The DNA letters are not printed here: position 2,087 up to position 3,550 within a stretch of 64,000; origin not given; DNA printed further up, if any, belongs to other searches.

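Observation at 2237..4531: Operon: two paralogous glycine-rich secreted beta-proteins followed by a membrane-anchored matrixin-like zinc protease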

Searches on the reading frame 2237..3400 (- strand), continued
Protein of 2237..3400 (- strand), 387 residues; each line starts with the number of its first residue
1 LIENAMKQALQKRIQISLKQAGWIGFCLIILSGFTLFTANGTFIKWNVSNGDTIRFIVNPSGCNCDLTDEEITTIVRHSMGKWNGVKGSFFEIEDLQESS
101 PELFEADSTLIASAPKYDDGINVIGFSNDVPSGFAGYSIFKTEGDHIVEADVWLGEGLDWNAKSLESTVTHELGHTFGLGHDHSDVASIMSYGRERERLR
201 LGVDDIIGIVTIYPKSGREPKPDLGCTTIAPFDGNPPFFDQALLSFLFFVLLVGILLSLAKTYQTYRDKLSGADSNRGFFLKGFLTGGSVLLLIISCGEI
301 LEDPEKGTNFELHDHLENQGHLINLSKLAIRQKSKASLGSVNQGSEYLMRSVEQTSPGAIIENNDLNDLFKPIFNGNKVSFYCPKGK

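Call 47: search_protein_families(library=ncbifam, proteins=[P0022, P0023, P0025, P0029, P0033, P0042, P0083, P0104, P0020, P0027], max_evalue=1)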
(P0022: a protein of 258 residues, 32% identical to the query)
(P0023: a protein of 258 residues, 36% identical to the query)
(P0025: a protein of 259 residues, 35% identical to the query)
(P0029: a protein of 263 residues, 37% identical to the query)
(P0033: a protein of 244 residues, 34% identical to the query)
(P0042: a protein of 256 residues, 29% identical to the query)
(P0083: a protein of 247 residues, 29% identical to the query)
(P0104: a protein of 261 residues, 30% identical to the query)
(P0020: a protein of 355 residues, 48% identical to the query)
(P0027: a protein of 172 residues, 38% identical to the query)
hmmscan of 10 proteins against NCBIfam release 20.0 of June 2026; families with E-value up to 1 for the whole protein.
P0022 (258 aa): 9 families
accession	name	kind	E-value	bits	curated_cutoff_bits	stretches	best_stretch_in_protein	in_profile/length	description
NF041905.1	MXAN_2677_2678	equivalog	1.7e-06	27.2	250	1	147-210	175-240/283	myxosortase-dependent metalloprotease, MXAN_2677/MXAN_2678 family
TIGR03296.1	M6dom_TIGR03296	domain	0.00052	20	110.8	1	129-174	138-184/286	M6 family metalloprotease domain-containing protein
NF033823.0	archmetzin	subfamily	0.0032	17.4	145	1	149-175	115-141/170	archaemetzincin family Zn-dependent metalloprotease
TIGR03952.1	metzin_BF0631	equivalog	0.0067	15.5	208.1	1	150-175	226-251/351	zinc-dependent metalloproteinase lipoprotein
NF052434.1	Mep72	equivalog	0.021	13.4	645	1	157-176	135-154/573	biofilm-associated metzincin protease Mep72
NF035945.1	Zn_serralysin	subfamily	0.024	13.8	500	1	156-177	161-181/462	serralysin family metalloprotease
NF038115.1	SVAGG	subfamily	0.032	13.3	150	1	148-176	166-194/407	SVAGG family GlyGly-CTERM protein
NF033511.1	metallo_CpaA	exception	0.093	11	750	1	159-195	496-533/575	metalloendopeptidase CpaA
TIGR03935.1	fragilysin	equivalog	0.11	11.4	190.7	1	155-181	337-362/386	fragilysin family metalloproteinase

P0023 (258 aa): 9 families
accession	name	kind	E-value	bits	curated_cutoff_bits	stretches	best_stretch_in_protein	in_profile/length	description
NF041905.1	MXAN_2677_2678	equivalog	0.00035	19.7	250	1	146-205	175-236/283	myxosortase-dependent metalloprotease, MXAN_2677/MXAN_2678 family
NF033823.0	archmetzin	subfamily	0.0038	17.2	145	1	152-182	119-148/170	archaemetzincin family Zn-dependent metalloprotease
NF035945.1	Zn_serralysin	subfamily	0.013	14.7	500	1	156-184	162-189/462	serralysin family metalloprotease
TIGR03296.1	M6dom_TIGR03296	domain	0.026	14.4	110.8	1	130-177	140-189/286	M6 family metalloprotease domain-containing protein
NF038122.1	metallo_LGF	subfamily_domain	0.036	14.1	80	1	112-181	90-169/274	NF038122 family metalloprotease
TIGR03935.1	fragilysin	equivalog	0.046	12.7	190.7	1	147-177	330-360/386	fragilysin family metalloproteinase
TIGR03952.1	metzin_BF0631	equivalog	0.075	12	208.1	1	148-174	225-251/351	zinc-dependent metalloproteinase lipoprotein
NF033511.1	metallo_CpaA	exception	0.084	11.2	750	1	158-186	496-523/575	metalloendopeptidase CpaA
NF052434.1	Mep72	equivalog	0.18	10.4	645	1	157-175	136-154/573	biofilm-associated metzincin protease Mep72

P0025 (259 aa): 5 families
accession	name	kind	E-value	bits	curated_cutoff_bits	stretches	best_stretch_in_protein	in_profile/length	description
NF041905.1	MXAN_2677_2678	equivalog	0.00016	20.8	250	1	140-204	170-236/283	myxosortase-dependent metalloprotease, MXAN_2677/MXAN_2678 family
NF033823.0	archmetzin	subfamily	0.0019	18.2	145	1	146-183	114-150/170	archaemetzincin family Zn-dependent metalloprotease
NF033511.1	metallo_CpaA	exception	0.027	12.8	750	1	155-209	494-545/575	metalloendopeptidase CpaA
TIGR03296.1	M6dom_TIGR03296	domain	0.055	13.3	110.8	1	132-178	144-201/286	M6 family metalloprotease domain-containing protein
TIGR03952.1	metzin_BF0631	equivalog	0.097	11.6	208.1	1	147-173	225-251/351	zinc-dependent metalloproteinase lipoprotein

P0029 (263 aa): 7 families
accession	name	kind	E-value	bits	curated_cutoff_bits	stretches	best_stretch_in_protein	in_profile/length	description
NF041905.1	MXAN_2677_2678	equivalog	6.2e-05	22.1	250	1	123-210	149-235/283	myxosortase-dependent metalloprotease, MXAN_2677/MXAN_2678 family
NF033823.0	archmetzin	subfamily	0.0098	15.9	145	1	156-179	117-140/170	archaemetzincin family Zn-dependent metalloprotease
TIGR03296.1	M6dom_TIGR03296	domain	0.045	13.6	110.8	1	137-180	142-185/286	M6 family metalloprotease domain-containing protein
NF035945.1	Zn_serralysin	subfamily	0.047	12.9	500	1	162-179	162-179/462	serralysin family metalloprotease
NF045530.1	LegP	equivalog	0.064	12.8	300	1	164-183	142-161/244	Dot/Icm T4SS effector Zinc-dependent metalloprotease LegP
NF038122.1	metallo_LGF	subfamily_domain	0.071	13.1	80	1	160-185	142-167/274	NF038122 family metalloprotease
TIGR03952.1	metzin_BF0631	equivalog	0.087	11.8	208.1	1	157-180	228-251/351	zinc-dependent metalloproteinase lipoprotein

P0033 (244 aa): 7 families
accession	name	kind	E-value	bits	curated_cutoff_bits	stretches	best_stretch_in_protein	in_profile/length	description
NF041905.1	MXAN_2677_2678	equivalog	3.2e-05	23.1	250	1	150-209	186-247/283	myxosortase-dependent metalloprotease, MXAN_2677/MXAN_2678 family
NF035945.1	Zn_serralysin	subfamily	9.7e-05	21.7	500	1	74-180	86-190/462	serralysin family metalloprotease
NF033823.0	archmetzin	subfamily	0.0023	17.9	145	1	147-179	121-152/170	archaemetzincin family Zn-dependent metalloprotease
NF053766.1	ZapA_metallo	exception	0.0074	15.4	940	1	138-180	161-206/483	ZapA family metalloprotease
NF033511.1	metallo_CpaA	exception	0.09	11.1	750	1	138-178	485-522/575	metalloendopeptidase CpaA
TIGR03952.1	metzin_BF0631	equivalog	0.18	10.8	208.1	1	142-168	226-252/351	zinc-dependent metalloproteinase lipoprotein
NF052434.1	Mep72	equivalog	0.18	10.3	645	1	150-168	136-154/573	biofilm-associated metzincin protease Mep72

P0042 (256 aa): 10 families
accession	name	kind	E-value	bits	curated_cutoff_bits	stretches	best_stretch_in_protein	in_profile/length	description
NF041905.1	MXAN_2677_2678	equivalog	1.7e-08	33.8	250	1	158-211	184-240/283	myxosortase-dependent metalloprotease, MXAN_2677/MXAN_2678 family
TIGR03296.1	M6dom_TIGR03296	domain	0.0005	20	110.8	1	48-174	66-182/286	M6 family metalloprotease domain-containing protein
NF033823.0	archmetzin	subfamily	0.00085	19.3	145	1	134-186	98-150/170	archaemetzincin family Zn-dependent metalloprotease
TIGR03935.1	fragilysin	equivalog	0.002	17.2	190.7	1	150-183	331-363/386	fragilysin family metalloproteinase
NF052399.1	M48_lipo_LoiP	exception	0.0022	17.5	365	1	148-183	112-146/247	metalloprotease LoiP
TIGR03952.1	metzin_BF0631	equivalog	0.0064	15.5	208.1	1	152-175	226-249/351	zinc-dependent metalloproteinase lipoprotein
NF038115.1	SVAGG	subfamily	0.0075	15.3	150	1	154-177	168-195/407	SVAGG family GlyGly-CTERM protein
NF052434.1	Mep72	equivalog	0.037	12.6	645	1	154-177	130-153/573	biofilm-associated metzincin protease Mep72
NF041302.1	HMG_CoAsyn_Halo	equivalog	0.12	11.3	800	1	98-134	143-179/443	hydroxymethylglutaryl-CoA synthase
NF006625.0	PRK09194.1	equivalog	0.24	10.2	558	1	129-177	368-416/559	proline--tRNA ligase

P0083 (247 aa): 9 families
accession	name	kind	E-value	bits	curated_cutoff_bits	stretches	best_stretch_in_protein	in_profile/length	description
NF041905.1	MXAN_2677_2678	equivalog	9.6e-08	31.4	250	1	146-195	187-238/283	myxosortase-dependent metalloprotease, MXAN_2677/MXAN_2678 family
NF033823.0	archmetzin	subfamily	2.5e-05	24.3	145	1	142-175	121-154/170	archaemetzincin family Zn-dependent metalloprotease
TIGR03935.1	fragilysin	equivalog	0.00038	19.5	190.7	1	145-169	340-364/386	fragilysin family metalloproteinase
NF052434.1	Mep72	equivalog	0.0019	16.9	645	1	109-161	103-152/573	biofilm-associated metzincin protease Mep72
NF038122.1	metallo_LGF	subfamily_domain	0.0033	17.5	80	1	94-164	90-164/274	NF038122 family metalloprotease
NF033511.1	metallo_CpaA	exception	0.0057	15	750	1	114-166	465-516/575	metalloendopeptidase CpaA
NF035945.1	Zn_serralysin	subfamily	0.011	15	500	1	79-165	97-183/462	serralysin family metalloprotease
NF033824.1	Myxo_non_zincin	equivalog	0.15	11.8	250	1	144-174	122-152/174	non-proteolytic archaemetzincin-like protein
TIGR03296.1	M6dom_TIGR03296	domain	0.19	11.6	110.8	1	140-159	162-182/286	M6 family metalloprotease domain-containing protein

P0104 (261 aa): 6 families
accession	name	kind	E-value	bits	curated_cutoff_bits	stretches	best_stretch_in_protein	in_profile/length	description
NF041905.1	MXAN_2677_2678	equivalog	4.8e-10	38.9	250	1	159-208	187-238/283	myxosortase-dependent metalloprotease, MXAN_2677/MXAN_2678 family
NF033823.0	archmetzin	subfamily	0.00094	19.2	145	1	160-185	126-151/170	archaemetzincin family Zn-dependent metalloprotease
TIGR03935.1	fragilysin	equivalog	0.0025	16.8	190.7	1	159-182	341-364/386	fragilysin family metalloproteinase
NF052434.1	Mep72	equivalog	0.12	10.9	645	1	160-176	138-154/573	biofilm-associated metzincin protease Mep72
NF038115.1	SVAGG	subfamily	0.21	10.6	150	1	140-178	158-196/407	SVAGG family GlyGly-CTERM protein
NF033511.1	metallo_CpaA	exception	0.24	9.7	750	1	159-180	496-517/575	metalloendopeptidase CpaA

P0020 (355 aa): 11 families
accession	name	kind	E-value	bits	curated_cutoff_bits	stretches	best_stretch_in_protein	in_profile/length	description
NF041905.1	MXAN_2677_2678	equivalog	0.00034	19.7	250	1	176-223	187-236/283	myxosortase-dependent metalloprotease, MXAN_2677/MXAN_2678 family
NF033511.1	metallo_CpaA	exception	0.0079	14.6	750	1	176-204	496-523/575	metalloendopeptidase CpaA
NF033823.0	archmetzin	subfamily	0.0081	16.1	145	1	170-199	119-147/170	archaemetzincin family Zn-dependent metalloprotease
NF038122.1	metallo_LGF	subfamily_domain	0.022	14.8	80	1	149-189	122-159/274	NF038122 family metalloprotease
TIGR03952.1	metzin_BF0631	equivalog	0.052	12.5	208.1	1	163-190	222-249/351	zinc-dependent metalloproteinase lipoprotein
TIGR03296.1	M6dom_TIGR03296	domain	0.079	12.8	110.8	1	168-189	161-182/286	M6 family metalloprotease domain-containing protein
NF038115.1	SVAGG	subfamily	0.13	11.3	150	1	174-196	175-197/407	SVAGG family GlyGly-CTERM protein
NF035945.1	Zn_serralysin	subfamily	0.14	11.3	500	1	176-193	164-181/462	serralysin family metalloprotease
TIGR03935.1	fragilysin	equivalog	0.16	10.9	190.7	1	170-191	335-356/386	fragilysin family metalloproteinase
NF007622.0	PRK10278.1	exception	0.2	11.8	190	1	236-284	63-110/130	invasion regulator SirB2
NF033628.1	snapalysin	exception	0.25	11.1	300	1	172-200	147-176/207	snapalysin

P0027 (172 aa): 2 families
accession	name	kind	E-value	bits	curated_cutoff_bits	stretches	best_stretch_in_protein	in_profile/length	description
NF041905.1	MXAN_2677_2678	equivalog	0.00013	21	250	1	1-54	188-239/283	myxosortase-dependent metalloprotease, MXAN_2677/MXAN_2678 family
NF033823.0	archmetzin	subfamily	0.092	12.7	145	1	1-22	126-146/170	archaemetzincin family Zn-dependent metalloprotease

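Call 49: list_cluster_members(proteins=[P0019, P0020, P0022, P0023, P0024, P0025, P0029, P0042, P0083, P0104])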
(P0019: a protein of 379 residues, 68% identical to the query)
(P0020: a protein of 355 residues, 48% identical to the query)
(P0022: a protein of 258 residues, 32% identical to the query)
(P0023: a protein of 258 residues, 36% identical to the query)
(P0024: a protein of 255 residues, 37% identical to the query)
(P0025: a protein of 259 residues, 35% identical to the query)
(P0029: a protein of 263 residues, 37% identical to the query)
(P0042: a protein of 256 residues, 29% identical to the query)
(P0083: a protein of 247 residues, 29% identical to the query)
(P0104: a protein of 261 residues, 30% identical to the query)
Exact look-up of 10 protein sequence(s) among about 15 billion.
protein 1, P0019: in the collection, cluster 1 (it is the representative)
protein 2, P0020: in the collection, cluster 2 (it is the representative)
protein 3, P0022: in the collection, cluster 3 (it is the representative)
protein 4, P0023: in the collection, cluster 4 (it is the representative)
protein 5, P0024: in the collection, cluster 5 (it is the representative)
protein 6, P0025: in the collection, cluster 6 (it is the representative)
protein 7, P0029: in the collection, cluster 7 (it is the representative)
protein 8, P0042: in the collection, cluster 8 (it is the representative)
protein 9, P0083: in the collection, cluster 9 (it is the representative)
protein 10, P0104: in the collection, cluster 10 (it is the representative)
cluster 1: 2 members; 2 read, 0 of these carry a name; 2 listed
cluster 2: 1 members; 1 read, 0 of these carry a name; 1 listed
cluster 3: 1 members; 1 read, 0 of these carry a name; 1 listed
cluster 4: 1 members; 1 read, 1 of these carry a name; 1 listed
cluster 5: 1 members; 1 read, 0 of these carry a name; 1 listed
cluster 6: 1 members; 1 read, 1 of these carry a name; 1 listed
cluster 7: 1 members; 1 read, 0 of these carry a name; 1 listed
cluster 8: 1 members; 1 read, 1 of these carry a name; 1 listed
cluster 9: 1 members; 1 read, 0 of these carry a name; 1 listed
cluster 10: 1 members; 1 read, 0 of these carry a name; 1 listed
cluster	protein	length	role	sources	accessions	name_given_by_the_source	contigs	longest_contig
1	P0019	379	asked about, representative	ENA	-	-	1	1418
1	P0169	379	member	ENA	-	-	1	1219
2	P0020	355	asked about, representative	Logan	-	-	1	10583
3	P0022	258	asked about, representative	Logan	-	-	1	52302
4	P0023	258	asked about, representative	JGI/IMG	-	hypothetical protein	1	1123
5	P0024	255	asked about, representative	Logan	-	-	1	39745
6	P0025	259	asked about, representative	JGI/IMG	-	hypothetical protein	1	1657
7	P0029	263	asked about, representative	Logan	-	-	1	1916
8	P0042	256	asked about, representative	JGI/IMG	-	predicted Zn-dependent protease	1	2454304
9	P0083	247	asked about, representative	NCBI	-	-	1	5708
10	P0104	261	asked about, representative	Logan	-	-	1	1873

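Call 50: find_encoding_contigs(protein=P0020, flank=6000, max_places=3)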
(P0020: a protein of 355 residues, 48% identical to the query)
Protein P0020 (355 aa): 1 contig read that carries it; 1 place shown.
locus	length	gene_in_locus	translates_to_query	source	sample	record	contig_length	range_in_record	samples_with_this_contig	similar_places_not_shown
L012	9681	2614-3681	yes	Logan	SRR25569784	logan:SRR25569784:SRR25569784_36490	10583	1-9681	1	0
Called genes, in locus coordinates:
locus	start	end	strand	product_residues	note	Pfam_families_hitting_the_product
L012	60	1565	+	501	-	PF03109:ABC1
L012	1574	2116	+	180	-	-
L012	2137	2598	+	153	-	-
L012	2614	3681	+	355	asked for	PF00413:Peptidase_M10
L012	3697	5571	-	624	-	PF13328:HD_4, PF04607:RelA_SpoT, PF02824:TGS, PF19296:RelA_AH (weak), PF28438:RelA_RIS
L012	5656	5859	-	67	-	PF02416:TatA_B_E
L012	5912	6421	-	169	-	PF02542:YgbB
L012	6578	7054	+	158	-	PF00430:ATP-synt_B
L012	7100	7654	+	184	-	-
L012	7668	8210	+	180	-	PF00213:OSCP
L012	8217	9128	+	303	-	PF02874:ATP-synt_ab_N, PF00006:ATP-synt_ab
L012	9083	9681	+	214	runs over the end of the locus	PF00006:ATP-synt_ab, PF00306:ATP-synt_ab_C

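Call 52: find_encoding_contigs(protein=P0022, flank=6000, max_places=2)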
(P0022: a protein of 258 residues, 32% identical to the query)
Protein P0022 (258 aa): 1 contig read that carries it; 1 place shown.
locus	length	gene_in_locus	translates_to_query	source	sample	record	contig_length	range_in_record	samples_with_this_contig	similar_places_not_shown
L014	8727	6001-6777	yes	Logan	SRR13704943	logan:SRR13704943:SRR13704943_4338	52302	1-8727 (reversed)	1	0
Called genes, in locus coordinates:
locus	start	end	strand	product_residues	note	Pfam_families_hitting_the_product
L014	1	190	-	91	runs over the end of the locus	PF01541:GIY-YIG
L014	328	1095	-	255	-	-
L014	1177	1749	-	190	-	-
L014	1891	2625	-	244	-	-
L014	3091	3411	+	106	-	-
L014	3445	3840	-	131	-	-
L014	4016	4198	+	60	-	-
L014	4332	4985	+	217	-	-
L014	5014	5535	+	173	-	-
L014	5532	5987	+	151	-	-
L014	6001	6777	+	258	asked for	PF00413:Peptidase_M10, PF12388:Peptidase_M57 (weak)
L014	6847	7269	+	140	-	-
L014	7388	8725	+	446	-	?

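Call 53: find_encoding_contigs(protein=P0042, flank=6000, max_places=2)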
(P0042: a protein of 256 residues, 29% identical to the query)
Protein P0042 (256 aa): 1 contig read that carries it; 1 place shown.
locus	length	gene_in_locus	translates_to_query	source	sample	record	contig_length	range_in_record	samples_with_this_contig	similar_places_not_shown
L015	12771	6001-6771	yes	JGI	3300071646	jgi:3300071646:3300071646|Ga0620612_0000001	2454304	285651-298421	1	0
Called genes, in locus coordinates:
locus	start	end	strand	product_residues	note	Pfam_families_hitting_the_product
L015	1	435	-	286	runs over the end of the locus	-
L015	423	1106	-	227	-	PF00005:ABC_tran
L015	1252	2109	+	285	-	-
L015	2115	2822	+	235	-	PF01618:MotA_ExbB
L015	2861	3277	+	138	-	PF02472:ExbD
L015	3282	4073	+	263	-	PF13103:TonB_2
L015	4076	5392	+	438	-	PF04052:TolB_N, PF26550:Tricorn_2nd, PF23381:Beta-prop_IFT122_1st, PF26549:Tricorn_N, PF07676:PD40 (weak), PF26550:Tricorn_2nd (weak), PF26549:Tricorn_N, PF07676:PD40, +4 more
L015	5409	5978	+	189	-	-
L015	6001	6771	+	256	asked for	PF00413:Peptidase_M10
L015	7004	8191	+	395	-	PF01306:LacY_symp (faint), PF07690:MFS_1, PF13347:MFS_2 (weak), PF00083:Sugar_tr, PF12832:MFS_1_like, PF05977:MFS_3 (weak), PF07690:MFS_1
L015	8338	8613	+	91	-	-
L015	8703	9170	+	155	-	-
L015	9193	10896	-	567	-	PF13231:PMT_2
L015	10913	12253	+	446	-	PF00108:Thiolase_N, PF02803:Thiolase_C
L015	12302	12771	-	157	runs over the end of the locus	PF00583:Acetyltransf_1, PF13508:Acetyltransf_7, PF13673:Acetyltransf_10 (weak)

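Call 57: find_related_loci(query=A5, collection=metagenome_contigs, flank=3500)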
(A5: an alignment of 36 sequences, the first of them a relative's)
Query A5 (258 aa) in metagenome_contigs; peptide patterns used: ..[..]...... (x = any residue, [..] = any of these).
214 stretches matched a pattern; 50 encode a relative of the query (tblastn E <= 1e-3); 50 distinct loci.
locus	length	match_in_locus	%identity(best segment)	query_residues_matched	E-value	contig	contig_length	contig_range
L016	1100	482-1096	49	8-211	4e-63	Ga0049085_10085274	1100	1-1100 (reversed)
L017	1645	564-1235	45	3-230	2e-59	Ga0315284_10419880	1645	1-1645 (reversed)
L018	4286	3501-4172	45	3-230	3e-57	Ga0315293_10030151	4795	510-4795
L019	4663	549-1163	49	19-225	5e-57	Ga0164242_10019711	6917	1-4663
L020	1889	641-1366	45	3-246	4e-58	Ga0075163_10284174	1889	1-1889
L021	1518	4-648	45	8-225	9e-58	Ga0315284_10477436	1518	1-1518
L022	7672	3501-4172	44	3-230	8e-55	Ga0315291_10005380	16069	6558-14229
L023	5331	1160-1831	44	3-230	8e-55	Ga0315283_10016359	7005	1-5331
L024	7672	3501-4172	44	3-230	8e-55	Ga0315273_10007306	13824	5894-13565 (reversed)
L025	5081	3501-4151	44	6-225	1e-54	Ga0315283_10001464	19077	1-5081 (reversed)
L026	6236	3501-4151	44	6-225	1e-54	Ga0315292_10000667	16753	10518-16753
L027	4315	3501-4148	43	5-223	1e-53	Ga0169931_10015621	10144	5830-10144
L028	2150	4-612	45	19-225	3e-54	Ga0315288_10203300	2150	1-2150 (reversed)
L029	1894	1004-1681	39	1-229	5e-54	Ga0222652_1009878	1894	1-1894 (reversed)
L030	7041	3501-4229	42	11-256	7e-52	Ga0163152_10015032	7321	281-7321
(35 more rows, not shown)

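Call 73: list_cluster_members(proteins=[P0026, P0028, P0031, P0032, P0034, P0036, P0037, P0039, P0045, P0046])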
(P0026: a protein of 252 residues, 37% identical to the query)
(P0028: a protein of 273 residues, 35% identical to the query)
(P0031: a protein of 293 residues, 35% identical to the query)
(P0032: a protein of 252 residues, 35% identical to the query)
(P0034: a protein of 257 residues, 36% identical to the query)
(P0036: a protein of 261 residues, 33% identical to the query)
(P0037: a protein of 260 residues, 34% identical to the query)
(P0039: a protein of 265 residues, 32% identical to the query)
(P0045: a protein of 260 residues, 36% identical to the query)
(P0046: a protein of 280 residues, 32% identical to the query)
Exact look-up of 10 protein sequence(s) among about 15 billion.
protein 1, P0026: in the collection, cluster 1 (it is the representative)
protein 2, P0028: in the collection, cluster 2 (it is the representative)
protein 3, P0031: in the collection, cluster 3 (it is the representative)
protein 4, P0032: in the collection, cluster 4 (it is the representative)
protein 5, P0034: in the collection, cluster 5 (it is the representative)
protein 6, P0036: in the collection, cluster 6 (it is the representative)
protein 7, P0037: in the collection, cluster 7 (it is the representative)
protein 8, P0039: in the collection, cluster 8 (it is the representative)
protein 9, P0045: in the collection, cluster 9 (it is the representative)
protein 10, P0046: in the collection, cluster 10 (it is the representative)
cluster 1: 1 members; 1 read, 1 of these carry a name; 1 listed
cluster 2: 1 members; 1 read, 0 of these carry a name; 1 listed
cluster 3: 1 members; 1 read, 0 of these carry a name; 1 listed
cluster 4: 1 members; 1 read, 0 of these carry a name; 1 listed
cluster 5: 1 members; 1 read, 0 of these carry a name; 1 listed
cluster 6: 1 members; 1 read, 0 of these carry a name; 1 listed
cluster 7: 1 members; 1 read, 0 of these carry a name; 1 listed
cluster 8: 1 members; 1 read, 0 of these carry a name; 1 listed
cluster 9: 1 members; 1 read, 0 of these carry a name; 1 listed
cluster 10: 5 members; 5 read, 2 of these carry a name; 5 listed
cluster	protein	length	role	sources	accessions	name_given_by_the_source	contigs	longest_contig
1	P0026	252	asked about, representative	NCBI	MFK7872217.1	MAG: M57 family metalloprotease [Oligoflexales bacterium]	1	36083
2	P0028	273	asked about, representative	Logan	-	-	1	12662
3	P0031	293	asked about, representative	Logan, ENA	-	-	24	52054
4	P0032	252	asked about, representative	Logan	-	-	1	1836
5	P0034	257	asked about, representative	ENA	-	-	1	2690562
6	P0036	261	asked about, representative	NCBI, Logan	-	-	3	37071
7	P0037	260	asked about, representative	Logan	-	-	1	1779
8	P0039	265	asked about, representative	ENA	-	-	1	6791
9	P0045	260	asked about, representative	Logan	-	-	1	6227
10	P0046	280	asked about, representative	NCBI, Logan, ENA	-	-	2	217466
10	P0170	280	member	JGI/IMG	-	hypothetical protein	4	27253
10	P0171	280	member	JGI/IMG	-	hypothetical protein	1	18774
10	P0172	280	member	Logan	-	-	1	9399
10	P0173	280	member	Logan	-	-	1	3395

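Call 80: search_protein_families(library=padloc, proteins=[window:2237-3385:-], max_evalue=0.01)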
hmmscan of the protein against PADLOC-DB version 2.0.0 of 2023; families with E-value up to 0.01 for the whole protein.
window:2237-3385:- (382 aa): 0 families
